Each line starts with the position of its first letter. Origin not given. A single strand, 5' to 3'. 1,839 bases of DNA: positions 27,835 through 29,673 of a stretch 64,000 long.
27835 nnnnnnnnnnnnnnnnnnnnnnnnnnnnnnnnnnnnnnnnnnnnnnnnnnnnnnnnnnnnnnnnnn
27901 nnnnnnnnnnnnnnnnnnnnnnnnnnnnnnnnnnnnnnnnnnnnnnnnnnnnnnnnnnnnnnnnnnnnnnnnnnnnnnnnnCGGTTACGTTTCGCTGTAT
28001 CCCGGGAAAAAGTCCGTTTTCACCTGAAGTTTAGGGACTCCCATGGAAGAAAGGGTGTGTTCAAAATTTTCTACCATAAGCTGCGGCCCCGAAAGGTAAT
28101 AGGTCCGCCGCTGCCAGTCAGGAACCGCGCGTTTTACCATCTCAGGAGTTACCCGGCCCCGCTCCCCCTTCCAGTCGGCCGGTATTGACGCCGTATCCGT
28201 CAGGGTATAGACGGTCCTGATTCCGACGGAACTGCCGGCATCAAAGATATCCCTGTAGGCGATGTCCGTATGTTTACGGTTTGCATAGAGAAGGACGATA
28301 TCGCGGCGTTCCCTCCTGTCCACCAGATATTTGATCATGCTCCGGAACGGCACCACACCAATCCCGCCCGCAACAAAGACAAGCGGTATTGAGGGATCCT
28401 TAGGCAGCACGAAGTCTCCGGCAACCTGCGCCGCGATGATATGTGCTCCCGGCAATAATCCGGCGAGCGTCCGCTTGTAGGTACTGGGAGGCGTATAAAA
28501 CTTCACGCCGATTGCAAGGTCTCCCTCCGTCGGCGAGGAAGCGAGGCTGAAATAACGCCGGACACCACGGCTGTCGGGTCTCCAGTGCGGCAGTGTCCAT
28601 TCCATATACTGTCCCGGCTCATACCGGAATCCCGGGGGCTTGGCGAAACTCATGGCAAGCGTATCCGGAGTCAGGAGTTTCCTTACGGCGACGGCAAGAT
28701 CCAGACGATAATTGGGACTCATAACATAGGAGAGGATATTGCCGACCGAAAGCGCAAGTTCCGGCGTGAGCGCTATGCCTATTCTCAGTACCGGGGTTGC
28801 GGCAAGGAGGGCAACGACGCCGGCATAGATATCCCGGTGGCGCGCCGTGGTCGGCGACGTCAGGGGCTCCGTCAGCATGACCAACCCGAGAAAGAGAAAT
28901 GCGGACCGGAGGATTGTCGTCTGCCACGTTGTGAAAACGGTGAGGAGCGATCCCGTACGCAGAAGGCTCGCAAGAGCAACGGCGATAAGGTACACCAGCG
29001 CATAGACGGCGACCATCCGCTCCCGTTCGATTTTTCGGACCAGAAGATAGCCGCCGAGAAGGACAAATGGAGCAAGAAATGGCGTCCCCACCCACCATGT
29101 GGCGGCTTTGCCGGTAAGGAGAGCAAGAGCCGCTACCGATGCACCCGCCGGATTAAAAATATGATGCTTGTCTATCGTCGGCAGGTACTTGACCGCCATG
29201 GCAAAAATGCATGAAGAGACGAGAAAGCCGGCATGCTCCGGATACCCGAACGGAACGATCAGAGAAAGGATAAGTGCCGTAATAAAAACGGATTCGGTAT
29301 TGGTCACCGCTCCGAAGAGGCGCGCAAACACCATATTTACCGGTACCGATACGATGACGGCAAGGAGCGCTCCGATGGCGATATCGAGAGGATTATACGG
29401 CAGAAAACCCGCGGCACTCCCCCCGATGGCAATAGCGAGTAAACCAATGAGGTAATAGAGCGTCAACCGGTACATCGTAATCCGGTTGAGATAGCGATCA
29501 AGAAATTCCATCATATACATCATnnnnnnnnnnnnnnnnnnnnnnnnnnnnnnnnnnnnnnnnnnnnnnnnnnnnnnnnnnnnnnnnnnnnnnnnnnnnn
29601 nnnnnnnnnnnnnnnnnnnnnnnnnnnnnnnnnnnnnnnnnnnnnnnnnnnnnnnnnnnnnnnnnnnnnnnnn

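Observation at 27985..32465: Compact flavin-trafficking operon (TCS + FMN-binding protein + ApbE + membrane/FNR fusion): candidate minimal NQR/RNF-like or EET-like electron conduit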

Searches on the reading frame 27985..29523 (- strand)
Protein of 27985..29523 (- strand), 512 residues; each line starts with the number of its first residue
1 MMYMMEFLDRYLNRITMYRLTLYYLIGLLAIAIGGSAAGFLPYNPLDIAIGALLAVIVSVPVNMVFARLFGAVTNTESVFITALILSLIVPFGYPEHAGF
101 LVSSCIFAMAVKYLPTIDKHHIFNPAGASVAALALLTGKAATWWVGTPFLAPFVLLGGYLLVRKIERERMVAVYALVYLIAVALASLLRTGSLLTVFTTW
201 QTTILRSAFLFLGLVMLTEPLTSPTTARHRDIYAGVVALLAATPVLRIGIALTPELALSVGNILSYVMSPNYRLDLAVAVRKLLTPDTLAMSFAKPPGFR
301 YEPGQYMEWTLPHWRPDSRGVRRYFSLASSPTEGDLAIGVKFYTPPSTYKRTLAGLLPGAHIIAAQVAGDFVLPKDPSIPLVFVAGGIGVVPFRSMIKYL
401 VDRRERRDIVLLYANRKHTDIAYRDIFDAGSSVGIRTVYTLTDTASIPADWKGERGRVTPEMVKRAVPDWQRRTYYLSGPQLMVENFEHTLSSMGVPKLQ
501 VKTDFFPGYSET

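Call 3: search_protein_families(library=pfam, proteins=[window:27985-29523:-], max_evalue=0.01)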
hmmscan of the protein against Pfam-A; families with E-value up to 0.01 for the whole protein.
window:27985-29523:- (512 aa): 2 families
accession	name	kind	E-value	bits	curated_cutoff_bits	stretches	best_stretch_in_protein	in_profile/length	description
PF00175.26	NAD_binding_1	-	4.1e-14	53.6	22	1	383-486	1-106/109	Oxidoreductase NAD-binding domain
PF03116.20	NQR2_RnfD_RnfE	-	1e-06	28.8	27.7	1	24-242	94-260/296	NQR2, RnfD, RnfE family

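Call 4: search_protein_families(library=ncbifam, proteins=[window:27985-29523:-], max_evalue=0.01)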
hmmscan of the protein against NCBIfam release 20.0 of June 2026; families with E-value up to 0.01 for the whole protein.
window:27985-29523:- (512 aa): 19 families
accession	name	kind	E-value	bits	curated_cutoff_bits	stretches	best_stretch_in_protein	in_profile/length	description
NF009805.0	PRK13289.1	equivalog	1.4e-22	80.2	432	1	300-507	184-393/399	NO-inducible flavohemoprotein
NF045803.1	MethMoxFADbindMmoC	equivalog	2.8e-14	52.6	500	1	299-503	138-337/343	aromatic/alkene monooxygenase hydroxylase FAD-binding subunit MmoC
NF007964.0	PRK10684.1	equivalog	5.4e-14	51.9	383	1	284-505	20-236/333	NADH oxidoreductase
TIGR02160.1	PA_CoA_Oxy5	hypoth_equivalog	7.3e-14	51.3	420.8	1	276-506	4-241/352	1,2-phenylacetyl-CoA epoxidase subunit PaaE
NF040810.1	BenC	equivalog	6.9e-13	48.4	430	1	289-498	120-322/333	benzoate 1,2-dioxygenase electron transfer component BenC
NF058606.1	GlBtMonoRdsGbcB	equivalog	8.1e-13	48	500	1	288-496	30-237/362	glycine betaine monooxygenase reductase subunit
NF008822.0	PRK11872.1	equivalog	4.1e-11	42.5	402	1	301-504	137-333/341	anthranilate 1,2-dioxygenase electron transfer component AntC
NF005963.0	PRK08051.1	equivalog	2.1e-10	40.3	230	1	298-495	28-219/233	NAD(P)H-flavin reductase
TIGR01941.1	nqrF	equivalog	2.4e-10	39.9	295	1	321-505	205-402/405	NADH:ubiquinone reductase (Na(+)-transporting) subunit F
NF040830.1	sulfhyd_ShyC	equivalog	2e-06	27.2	600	1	325-425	57-155/288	NAD(P)-dependent hydrogenase/sulfhydrogenase 2 subunit gamma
NF006220.0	PRK08345.1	subfamily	8.8e-06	25.1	395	1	378-425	113-161/294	cytochrome-c3 hydrogenase subunit gamma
TIGR02911.1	sulfite_red_B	equivalog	1.2e-05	24.6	288.6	1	380-496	101-214/261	anaerobic sulfite reductase subunit AsrB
NF008178.0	PRK10926.1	equivalog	1.6e-05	24.3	390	1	300-425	30-153/248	ferredoxin--NADP(+) reductase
NF052252.1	flav_redu_LuxG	exception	2.2e-05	23.8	340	1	301-491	28-213/232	flavin mononucleotide reductase LuxG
NF004859.0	PRK06214.1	equivalog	0.00023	19.9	432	1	366-428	380-443/539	sulfite reductase subunit alpha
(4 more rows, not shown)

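Call 6: find_homologous_proteins(query=window:27985-29523:-, max_evalue=0.00001)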
Query window:27985-29523:- (512 aa): 5577 proteins with E <= 0.00001 among 8000 candidates; the best 120 are listed.
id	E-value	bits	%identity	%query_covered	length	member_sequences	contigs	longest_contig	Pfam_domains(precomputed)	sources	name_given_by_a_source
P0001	0.0e+0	1123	100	99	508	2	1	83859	PF00175.27,PF03116.21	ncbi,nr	ncbi:oxidoreductase [Patescibacteria group bacterium]|nr:oxidoreductase [Patescibacteria group bacte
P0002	8.0e-185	633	55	99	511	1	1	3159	PF00175.27,PF03116.21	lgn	-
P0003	3.6e-184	631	56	99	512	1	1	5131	PF00175.27,PF03116.21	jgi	-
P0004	3.0e-183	628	54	99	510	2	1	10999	PF00175.27,PF03116.21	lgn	-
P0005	4.0e-182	624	55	99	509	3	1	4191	PF00175.27,PF03116.21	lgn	-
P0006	4.2e-182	624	55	99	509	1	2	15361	PF00175.27,PF03116.21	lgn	-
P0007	1.8e-181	622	55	99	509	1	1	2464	PF00175.27,PF03116.21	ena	-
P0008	4.8e-181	621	55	99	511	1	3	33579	PF00175.27,PF03116.21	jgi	jgi:ferredoxin-NADP reductase/Na+-translocating ferredoxin:NAD+ oxidoreductase RnfD subunit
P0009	7.4e-181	620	54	99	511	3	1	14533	PF00175.27,PF03116.21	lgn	-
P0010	1.4e-180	619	55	99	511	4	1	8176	PF00175.27,PF03116.21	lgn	-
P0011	2.4e-180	619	55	99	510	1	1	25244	PF00175.27,PF03116.21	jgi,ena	-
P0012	6.8e-180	617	54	99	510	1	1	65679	PF00175.27,PF03116.21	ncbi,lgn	-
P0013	9.7e-180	617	56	99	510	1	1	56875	PF00175.27,PF03116.21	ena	-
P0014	1.1e-179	616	54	99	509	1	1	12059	PF00175.27,PF03116.21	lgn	-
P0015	3.0e-179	615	55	99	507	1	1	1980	PF00175.27,PF03116.21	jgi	jgi:ferredoxin-NADP reductase/Na+-translocating ferredoxin:NAD+ oxidoreductase RnfD subunit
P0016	1.1e-178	613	57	97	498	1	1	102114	PF00175.27,PF03116.21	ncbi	-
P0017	1.9e-178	612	55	99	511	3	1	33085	PF00175.27,PF03116.21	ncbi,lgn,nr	ncbi:oxidoreductase [Patescibacteria group bacterium]|nr:oxidoreductase [Patescibacteria group bacte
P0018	3.5e-178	611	54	99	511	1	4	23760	PF00175.27,PF03116.21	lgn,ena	-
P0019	6.4e-178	611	54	99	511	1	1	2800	PF00175.27,PF03116.21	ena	-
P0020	1.2e-177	610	55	99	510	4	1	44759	PF00175.27,PF03116.21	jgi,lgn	jgi:ferredoxin-NADP reductase/Na+-translocating ferredoxin:NAD+ oxidoreductase RnfD subunit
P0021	1.3e-177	610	54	100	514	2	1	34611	PF00175.27,PF03116.21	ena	-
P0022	2.5e-177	609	54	99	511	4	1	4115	PF00175.27,PF03116.21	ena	-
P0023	3.2e-177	608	54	99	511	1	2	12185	PF00175.27,PF03116.21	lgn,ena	-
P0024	4.7e-177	608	53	99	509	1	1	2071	PF00175.27,PF03116.21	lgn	-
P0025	5.1e-177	608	55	99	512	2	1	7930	PF00175.27,PF03116.21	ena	-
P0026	1.5e-176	606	55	99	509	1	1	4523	PF00175.27,PF03116.21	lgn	-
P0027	1.5e-176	606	54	99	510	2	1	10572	PF00175.27,PF03116.21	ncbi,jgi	ncbi:MAG: oxidoreductase [Candidatus Levyibacteriota bacterium]|jgi:ferredoxin-NADP reductase/Na+-tr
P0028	3.3e-176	605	52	99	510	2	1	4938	PF00175.27,PF03116.21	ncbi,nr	ncbi:MAG TPA: hypothetical protein VLF68_03525 [Candidatus Saccharimonadales bacterium]|nr:hypotheti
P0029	3.9e-176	605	55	98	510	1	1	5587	PF00175.27,PF03116.21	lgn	-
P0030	8.1e-176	604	55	99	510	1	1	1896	PF00175.27,PF03116.21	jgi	jgi:ferredoxin-NADP reductase/Na+-translocating ferredoxin:NAD+ oxidoreductase RnfD subunit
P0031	8.6e-176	604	55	99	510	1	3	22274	PF00175.27,PF03116.21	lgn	-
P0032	1.1e-175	603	53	99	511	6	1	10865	PF00175.27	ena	-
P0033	2.2e-175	602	56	97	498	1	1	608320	PF00175.27,PF03116.21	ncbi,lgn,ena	-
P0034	2.3e-175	602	54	99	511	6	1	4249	PF00175.27,PF03116.21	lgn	-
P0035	2.6e-175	602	56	96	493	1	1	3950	PF00175.27,PF03116.21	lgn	-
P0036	5.0e-175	601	53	99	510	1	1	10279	PF00175.27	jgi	-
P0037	5.7e-175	601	55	97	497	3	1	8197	PF00175.27,PF03116.21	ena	-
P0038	6.6e-175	601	54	99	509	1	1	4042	PF00175.27,PF03116.21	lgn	-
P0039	1.4e-174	600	54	99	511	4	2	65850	PF00175.27,PF03116.21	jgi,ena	-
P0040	1.5e-174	599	54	99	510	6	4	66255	PF00175.27,PF03116.21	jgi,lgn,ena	jgi:ferredoxin-NADP reductase/Na+-translocating ferredoxin:NAD+ oxidoreductase RnfD subunit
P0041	2.9e-174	599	55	99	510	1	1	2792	PF00175.27,PF03116.21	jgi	jgi:glycine betaine catabolism B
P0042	3.9e-174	598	54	99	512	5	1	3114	PF00175.27,PF03116.21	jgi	jgi:ferredoxin-NADP reductase/Na+-translocating ferredoxin:NAD+ oxidoreductase RnfD subunit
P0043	9.8e-174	597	52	99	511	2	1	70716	PF00175.27,PF03116.21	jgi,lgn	jgi:ferredoxin-NADP reductase/Na+-translocating ferredoxin:NAD+ oxidoreductase RnfD subunit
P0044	1.6e-173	596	53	99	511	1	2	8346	PF00175.27,PF03116.21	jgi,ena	jgi:ferredoxin-NADP reductase/Na+-translocating ferredoxin:NAD+ oxidoreductase RnfD subunit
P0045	1.7e-173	596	56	97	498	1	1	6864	PF00175.27,PF03116.21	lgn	-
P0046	2.7e-173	595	53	99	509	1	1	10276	PF00175.27,PF03116.21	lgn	-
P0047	4.6e-173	595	54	98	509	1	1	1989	PF00175.27,PF03116.21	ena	-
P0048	1.4e-172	593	53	99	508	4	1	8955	PF00175.27,PF03116.21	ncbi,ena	-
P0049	4.4e-172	591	52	99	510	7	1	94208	PF00175.27,PF03116.21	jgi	jgi:ferredoxin-NADP reductase/Na+-translocating ferredoxin:NAD+ oxidoreductase RnfD subunit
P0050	5.9e-172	591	55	97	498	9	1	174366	PF00175.27,PF03116.21,PF00970.31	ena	-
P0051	6.4e-172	591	54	99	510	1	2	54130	PF00175.27,PF03116.21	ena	-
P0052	6.6e-172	591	53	99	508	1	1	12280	PF00175.27,PF03116.21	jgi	jgi:ferredoxin-NADP reductase/Na+-translocating ferredoxin:NAD+ oxidoreductase RnfD subunit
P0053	7.3e-172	591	53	99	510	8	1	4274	PF00175.27,PF03116.21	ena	-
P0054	8.4e-172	590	53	99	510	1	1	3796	PF00175.27,PF03116.21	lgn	-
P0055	8.9e-172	590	54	99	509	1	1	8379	PF00175.27,PF03116.21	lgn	-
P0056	8.9e-172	590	54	97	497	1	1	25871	PF00175.27,PF03116.21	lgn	-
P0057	1.0e-171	590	53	99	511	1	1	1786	PF00175.27,PF03116.21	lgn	-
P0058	1.2e-171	590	54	99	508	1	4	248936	PF00175.27,PF03116.21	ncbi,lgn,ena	-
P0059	1.5e-171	590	54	99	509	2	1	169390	PF00175.27,PF03116.21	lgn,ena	-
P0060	2.0e-171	589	52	99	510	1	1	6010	PF00175.27,PF03116.21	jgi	jgi:ferredoxin-NADP reductase/Na+-translocating ferredoxin:NAD+ oxidoreductase RnfD subunit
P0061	2.6e-171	589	55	97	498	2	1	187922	PF00175.27,PF03116.21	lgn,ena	-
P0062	2.9e-171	589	53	99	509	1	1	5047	PF00175.27,PF03116.21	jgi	jgi:glycine betaine catabolism B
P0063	5.8e-171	588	54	99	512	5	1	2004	PF00175.27,PF03116.21,PF00970.31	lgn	-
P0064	7.8e-171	587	52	99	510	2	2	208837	PF00175.27,PF03116.21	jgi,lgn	jgi:ferredoxin-NADP reductase/Na+-translocating ferredoxin:NAD+ oxidoreductase RnfD subunit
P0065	8.8e-171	587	54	99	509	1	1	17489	PF00175.27,PF03116.21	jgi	jgi:glycine betaine catabolism B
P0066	1.5e-170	586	53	99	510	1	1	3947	PF00175.27,PF03116.21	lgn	-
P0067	2.7e-170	585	51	99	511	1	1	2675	PF00175.27,PF03116.21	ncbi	-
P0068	3.6e-170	585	54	97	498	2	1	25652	PF00175.27,PF03116.21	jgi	jgi:ferredoxin-NADP reductase/Na+-translocating ferredoxin:NAD+ oxidoreductase RnfD subunit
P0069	5.8e-170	584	54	98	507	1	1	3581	PF00175.27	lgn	-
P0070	1.3e-169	583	54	99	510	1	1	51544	PF00175.27,PF03116.21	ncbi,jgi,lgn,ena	jgi:ferredoxin-NADP reductase/Na+-translocating ferredoxin:NAD+ oxidoreductase RnfD subunit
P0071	2.1e-169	583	53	97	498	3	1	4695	PF00175.27,PF03116.21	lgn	-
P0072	2.7e-169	582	52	99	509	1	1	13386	PF00175.27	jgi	jgi:glycine betaine catabolism B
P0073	2.8e-169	582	52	99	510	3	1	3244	PF00175.27,PF03116.21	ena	-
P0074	5.2e-169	581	54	97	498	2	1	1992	PF00175.27,PF03116.21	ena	-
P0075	7.4e-169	581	53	97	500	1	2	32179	PF00175.27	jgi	jgi:ferredoxin-NADP reductase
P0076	9.2e-169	580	51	99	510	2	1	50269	PF00175.27,PF03116.21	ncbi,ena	-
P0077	1.3e-168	580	52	98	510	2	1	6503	PF00175.27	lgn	-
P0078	1.5e-168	580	53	99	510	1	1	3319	PF00175.27,PF03116.21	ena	-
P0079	1.6e-168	580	53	100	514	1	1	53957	PF00175.27,PF03116.21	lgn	-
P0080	2.3e-168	579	53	97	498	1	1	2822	PF00175.27,PF03116.21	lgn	-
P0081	4.3e-168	578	51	99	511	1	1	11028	PF00175.27,PF03116.21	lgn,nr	nr:RnfABCDGE type electron transport complex subunit D [Candidatus Levybacteria bacterium]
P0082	6.5e-168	578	53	97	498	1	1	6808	PF00175.27,PF03116.21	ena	-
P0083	8.4e-168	577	52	99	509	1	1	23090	PF00175.27,PF03116.21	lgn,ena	-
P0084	9.1e-168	577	52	97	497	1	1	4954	PF00175.27,PF03116.21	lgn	-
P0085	9.2e-168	577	54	99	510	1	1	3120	PF00175.27,PF03116.21,PF00970.31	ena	-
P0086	9.6e-168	577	53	97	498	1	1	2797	PF00175.27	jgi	jgi:ferredoxin-NADP reductase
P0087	9.9e-168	577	52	99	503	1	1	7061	PF00175.27,PF03116.21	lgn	-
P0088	1.6e-167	576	52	99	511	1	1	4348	PF00175.27,PF03116.21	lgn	-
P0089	1.7e-167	576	55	98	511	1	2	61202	PF00175.27,PF03116.21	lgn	-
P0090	1.8e-167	576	51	99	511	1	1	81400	PF00175.27,PF03116.21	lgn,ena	-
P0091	3.8e-167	575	53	98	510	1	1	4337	PF00175.27,PF03116.21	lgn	-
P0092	1.1e-166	574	51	99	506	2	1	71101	PF00175.27,PF00970.31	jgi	jgi:ferredoxin-NADP reductase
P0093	1.2e-166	573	53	100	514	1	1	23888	PF00175.27,PF03116.21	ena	-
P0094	1.8e-166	573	52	99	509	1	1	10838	PF00175.27,PF03116.21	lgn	-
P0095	2.1e-166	573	54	99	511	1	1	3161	PF00175.27,PF03116.21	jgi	jgi:ferredoxin-NADP reductase/Na+-translocating ferredoxin:NAD+ oxidoreductase RnfD subunit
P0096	2.3e-166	572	54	98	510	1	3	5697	PF00175.27,PF03116.21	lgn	-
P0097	2.8e-166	572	52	99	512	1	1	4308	PF00175.27,PF03116.21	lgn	-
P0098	3.1e-166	572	53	99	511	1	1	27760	PF00175.27,PF03116.21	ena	-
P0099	3.8e-166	572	53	100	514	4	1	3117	PF00175.27,PF03116.21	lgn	-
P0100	6.3e-166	571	52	99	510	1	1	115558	PF00175.27,PF03116.21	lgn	-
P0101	1.0e-165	570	53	98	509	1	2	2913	PF00175.27,PF03116.21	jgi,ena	-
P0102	1.0e-165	570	51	99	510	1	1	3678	PF00175.27,PF03116.21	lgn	-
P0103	1.2e-165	570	52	99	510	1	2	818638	PF00175.27,PF03116.21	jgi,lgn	jgi:ferredoxin-NADP reductase/Na+-translocating ferredoxin:NAD+ oxidoreductase RnfD subunit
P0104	1.3e-165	570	53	99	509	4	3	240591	PF00175.27,PF03116.21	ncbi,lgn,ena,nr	ncbi:RnfABCDGE type electron transport complex subunit D [Patescibacteria group bacterium]|nr:RnfABC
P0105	1.6e-165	570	52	99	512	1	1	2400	PF00175.27,PF03116.21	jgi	jgi:glycine betaine catabolism B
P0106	2.0e-165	569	55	96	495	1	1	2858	PF00175.27,PF03116.21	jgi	jgi:ferredoxin-NADP reductase/Na+-translocating ferredoxin:NAD+ oxidoreductase RnfD subunit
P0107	2.0e-165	569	52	99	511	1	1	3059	PF00175.27,PF03116.21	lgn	-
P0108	2.3e-165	569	52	99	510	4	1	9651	PF00175.27,PF03116.21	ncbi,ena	-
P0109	2.4e-165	569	51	98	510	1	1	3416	PF00175.27,PF03116.21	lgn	-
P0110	2.5e-165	569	52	99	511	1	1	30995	PF00175.27,PF03116.21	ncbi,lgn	-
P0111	3.3e-165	569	52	99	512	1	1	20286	PF00175.27,PF03116.21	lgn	-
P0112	6.0e-165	568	51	99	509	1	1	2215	PF00175.27,PF03116.21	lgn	-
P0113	1.2e-164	567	51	100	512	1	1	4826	PF00175.27,PF03116.21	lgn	-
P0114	1.4e-164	567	48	99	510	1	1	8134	PF00175.27,PF03116.21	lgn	-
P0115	2.0e-164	566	54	98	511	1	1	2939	PF00175.27,PF03116.21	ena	-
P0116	3.7e-164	565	51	99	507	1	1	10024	PF00175.27,PF03116.21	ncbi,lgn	ncbi:MAG TPA: FAD-binding oxidoreductase [Patescibacteria group bacterium]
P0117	4.7e-164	565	52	99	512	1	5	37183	PF00175.27,PF03116.21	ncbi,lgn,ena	-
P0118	5.0e-164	565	50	99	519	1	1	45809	PF00175.27,PF03116.21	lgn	-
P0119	9.1e-164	564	50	99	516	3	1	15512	PF00175.27,PF03116.21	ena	-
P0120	1.1e-163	564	51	97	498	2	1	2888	PF00175.27,PF03116.21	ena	-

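Call 12: find_encoding_contigs(protein=P0001, flank=10000, max_places=3)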
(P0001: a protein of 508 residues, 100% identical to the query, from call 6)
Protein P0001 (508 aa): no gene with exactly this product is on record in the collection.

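Call 14: find_related_loci(query=A1, collection=genome_contigs, flank=7000)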
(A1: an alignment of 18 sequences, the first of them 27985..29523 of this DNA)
Query A1 (512 aa) in genome_contigs; peptide patterns used: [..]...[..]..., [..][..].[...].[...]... (x = any residue, [..] = any of these).
600 stretches matched a pattern (row limit reached: there are more); 589 encode a relative of the query (tblastn E <= 1e-3); the best 80 are kept; 80 distinct loci.
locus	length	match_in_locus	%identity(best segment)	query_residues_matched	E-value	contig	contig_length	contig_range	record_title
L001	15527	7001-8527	56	5-511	0e+0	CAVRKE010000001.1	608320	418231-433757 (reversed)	MAG: Candidatus Levybacteria bacterium isolate MFD01476.bin.1.95 genome assembly, contig: contig_20563, whole genome sho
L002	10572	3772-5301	54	4-511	0e+0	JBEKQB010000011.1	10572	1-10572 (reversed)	MAG: Candidatus Levyibacteriota bacterium isolate SPRUCE 478 SPRUCE_478_11, whole genome shotgun sequence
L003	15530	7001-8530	54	4-512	0e+0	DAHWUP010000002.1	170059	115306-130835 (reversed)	MAG TPA_asm: Candidatus Levyibacteriota bacterium isolate clean1537 NODE_2_length_170059_cov_8.230171, whole genome shot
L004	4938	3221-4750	52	4-512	0e+0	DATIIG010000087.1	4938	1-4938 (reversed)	MAG TPA_asm: Candidatus Saccharimonadales bacterium isolate SMAG_U15658 k141_711193, whole genome shotgun sequence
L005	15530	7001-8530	54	3-512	2e-177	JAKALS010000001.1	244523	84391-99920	MAG: bacterium isolate WY5.bin132 NODE_53_length_244523_cov_6.470032, whole genome shotgun sequence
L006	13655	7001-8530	51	5-512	4e-173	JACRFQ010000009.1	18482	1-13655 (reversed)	MAG: Candidatus Levyibacteriota bacterium isolate NC_groundwater_1729_Pr3_B-0.1um_34_132 SR-2_scaffold_141_225008, whole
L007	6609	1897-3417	50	5-509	3e-170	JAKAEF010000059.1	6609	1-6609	MAG: bacterium isolate WY1.bin131 NODE_20035_length_6609_cov_1.173866, whole genome shotgun sequence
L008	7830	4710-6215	48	8-511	5e-163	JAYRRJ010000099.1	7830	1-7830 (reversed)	MAG: Candidatus Levyibacteriota bacterium isolate XM1_ASGE3bin.27 k141_623391, whole genome shotgun sequence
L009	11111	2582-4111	50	4-512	4e-163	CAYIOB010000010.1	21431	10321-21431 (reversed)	MAG TPA_asm: uncultured Gammaproteobacteria bacterium isolate ERP119705_co25_644 genome assembly, contig: NODE_1425_leng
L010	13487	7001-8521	52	8-512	1e-162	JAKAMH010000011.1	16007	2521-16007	MAG: bacterium isolate WY5.bin164 NODE_5988_length_16007_cov_1.125126, whole genome shotgun sequence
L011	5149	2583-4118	48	2-512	3e-162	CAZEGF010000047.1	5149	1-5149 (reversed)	MAG TPA_asm: uncultured Gammaproteobacteria bacterium isolate SRP135725_co2_582 genome assembly, contig: k141_1944841, w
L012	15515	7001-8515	50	4-509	6e-158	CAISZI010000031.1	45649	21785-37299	Candidatus Wirthbacteria bacterium isolate AlinenLipids_bin-4622 genome assembly, contig: bin-4622:31/66, whole genome s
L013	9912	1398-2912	46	4-512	8e-153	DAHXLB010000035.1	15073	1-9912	MAG TPA_asm: bacterium isolate clean1586 k141_1438184, whole genome shotgun sequence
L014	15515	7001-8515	48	4-509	3e-150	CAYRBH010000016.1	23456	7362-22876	MAG TPA_asm: uncultured Gammaproteobacteria bacterium isolate binchicken_co185_198 genome assembly, contig: NODE_2822_le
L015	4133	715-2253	46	1-510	7e-153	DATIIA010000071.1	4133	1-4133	MAG TPA_asm: Candidatus Andersenbacteria bacterium isolate SMAG_U15652 k141_61966, whole genome shotgun sequence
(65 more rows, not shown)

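Call 22: search_solved_structures(query=A2, max_evalue=0.01, show_alignments=0)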
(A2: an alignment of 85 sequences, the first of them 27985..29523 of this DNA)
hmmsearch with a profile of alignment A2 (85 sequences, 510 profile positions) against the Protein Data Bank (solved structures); distinct sequences matched with E-value up to 0.01: 109 (the best 60 are shown).
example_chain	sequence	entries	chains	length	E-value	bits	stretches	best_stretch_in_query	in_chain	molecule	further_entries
2eix_A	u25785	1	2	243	5.7e-17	64.8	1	267-494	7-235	NADH-cytochrome b5 reductase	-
7qty_A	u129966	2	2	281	1.1e-16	63.9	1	321-506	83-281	Na(+)-translocating NADH-quinone reductase subunit F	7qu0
7qu3_A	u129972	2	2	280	1.8e-15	59.9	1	322-506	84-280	Na(+)-translocating NADH-quinone reductase subunit F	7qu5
7rom_A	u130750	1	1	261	2.5e-15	59.4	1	276-497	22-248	NADH-cytochrome b5 reductase 1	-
7xk3_F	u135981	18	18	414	4.7e-15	58.5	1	323-508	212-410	Na(+)-translocating NADH-quinone reductase subunit F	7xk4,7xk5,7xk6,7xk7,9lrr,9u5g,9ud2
4wqm_A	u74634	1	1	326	6.6e-15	58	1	268-503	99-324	Toluene-4-monooxygenase electron transfer component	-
4u9u_A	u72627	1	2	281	7.8e-15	57.8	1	323-506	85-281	Na(+)-translocating NADH-quinone reductase subunit F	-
8ad4_A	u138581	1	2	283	8e-15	57.8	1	323-506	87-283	Na(+)-translocating NADH-quinone reductase subunit F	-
4uaj_A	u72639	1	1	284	8.1e-15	57.7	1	323-506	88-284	Na(+)-translocating NADH-quinone reductase subunit F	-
8a1t_F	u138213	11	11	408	1.8e-14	56.6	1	323-506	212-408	Na(+)-translocating NADH-quinone reductase subunit F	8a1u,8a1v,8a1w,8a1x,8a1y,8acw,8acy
1cne_A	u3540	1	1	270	2.4e-14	56.2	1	367-484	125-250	NITRATE REDUCTASE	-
8ad3_A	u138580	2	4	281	4.9e-14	55.2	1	323-502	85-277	Na(+)-translocating NADH-quinone reductase subunit F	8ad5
2r6h_A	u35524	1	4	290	7.4e-14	54.6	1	345-504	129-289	NADH:ubiquinone oxidoreductase, Na translocating, F subunit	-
1cnf_A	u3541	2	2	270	1.1e-13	54.1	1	367-484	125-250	NITRATE REDUCTASE | NADH-DEPENDENT NITRATE REDUCTASE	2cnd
1krh_A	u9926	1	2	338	4.3e-13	52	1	275-499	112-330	Benzoate 1,2-Dioxygenase Reductase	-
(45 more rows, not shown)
